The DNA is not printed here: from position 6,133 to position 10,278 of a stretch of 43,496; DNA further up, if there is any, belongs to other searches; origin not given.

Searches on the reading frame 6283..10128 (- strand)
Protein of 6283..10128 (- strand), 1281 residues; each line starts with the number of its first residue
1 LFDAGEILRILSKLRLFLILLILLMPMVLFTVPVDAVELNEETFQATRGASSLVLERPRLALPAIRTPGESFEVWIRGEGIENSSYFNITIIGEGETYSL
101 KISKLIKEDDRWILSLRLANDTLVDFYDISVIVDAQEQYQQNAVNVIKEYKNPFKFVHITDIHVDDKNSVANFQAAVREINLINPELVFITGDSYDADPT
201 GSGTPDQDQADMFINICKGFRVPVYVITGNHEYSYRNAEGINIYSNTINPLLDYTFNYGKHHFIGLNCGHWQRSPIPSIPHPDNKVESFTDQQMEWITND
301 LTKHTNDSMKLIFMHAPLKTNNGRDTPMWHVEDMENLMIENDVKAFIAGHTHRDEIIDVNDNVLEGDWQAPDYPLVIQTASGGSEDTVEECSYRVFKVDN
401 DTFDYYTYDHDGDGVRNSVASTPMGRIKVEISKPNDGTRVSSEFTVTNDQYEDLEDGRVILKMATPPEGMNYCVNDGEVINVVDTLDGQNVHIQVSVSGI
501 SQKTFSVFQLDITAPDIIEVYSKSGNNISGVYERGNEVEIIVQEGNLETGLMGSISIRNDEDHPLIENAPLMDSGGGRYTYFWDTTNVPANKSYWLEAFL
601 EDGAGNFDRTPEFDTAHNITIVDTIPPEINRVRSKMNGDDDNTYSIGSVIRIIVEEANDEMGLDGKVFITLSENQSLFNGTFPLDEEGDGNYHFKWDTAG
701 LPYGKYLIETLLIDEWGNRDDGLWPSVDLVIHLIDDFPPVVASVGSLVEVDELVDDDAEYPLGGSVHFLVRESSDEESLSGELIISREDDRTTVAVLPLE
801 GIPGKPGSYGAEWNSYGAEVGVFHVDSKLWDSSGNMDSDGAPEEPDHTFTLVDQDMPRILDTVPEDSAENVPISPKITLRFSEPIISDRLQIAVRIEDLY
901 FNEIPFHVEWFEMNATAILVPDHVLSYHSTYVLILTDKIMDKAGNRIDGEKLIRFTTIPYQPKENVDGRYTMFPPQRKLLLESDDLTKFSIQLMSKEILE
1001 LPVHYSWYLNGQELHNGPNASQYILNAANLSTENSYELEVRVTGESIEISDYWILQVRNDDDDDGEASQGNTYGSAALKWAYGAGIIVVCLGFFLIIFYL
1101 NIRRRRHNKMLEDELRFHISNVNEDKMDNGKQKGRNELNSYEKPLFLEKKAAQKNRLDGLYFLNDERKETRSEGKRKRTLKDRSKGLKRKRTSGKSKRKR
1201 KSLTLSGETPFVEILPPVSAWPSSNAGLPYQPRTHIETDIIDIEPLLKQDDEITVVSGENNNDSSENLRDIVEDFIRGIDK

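Call 12: search_protein_families(library=pfam, proteins=[window:6283-10128:-], max_evalue=0.001)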
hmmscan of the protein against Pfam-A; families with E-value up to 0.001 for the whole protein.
window:6283-10128:- (1281 aa): 3 families
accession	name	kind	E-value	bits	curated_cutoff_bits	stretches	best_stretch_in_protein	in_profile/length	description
PF00149.33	Metallophos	-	8.7e-14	52.8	21.5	1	154-353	1-190/191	Calcineurin-like phosphoesterase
PF13205.12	Big_5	-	1.4e-12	48.7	23.6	1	853-957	1-105/105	Bacterial Ig-like domain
PF12850.12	Metallophos_2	-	0.00028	21.4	27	1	155-360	2-125/154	Calcineurin-like phosphoesterase superfamily domain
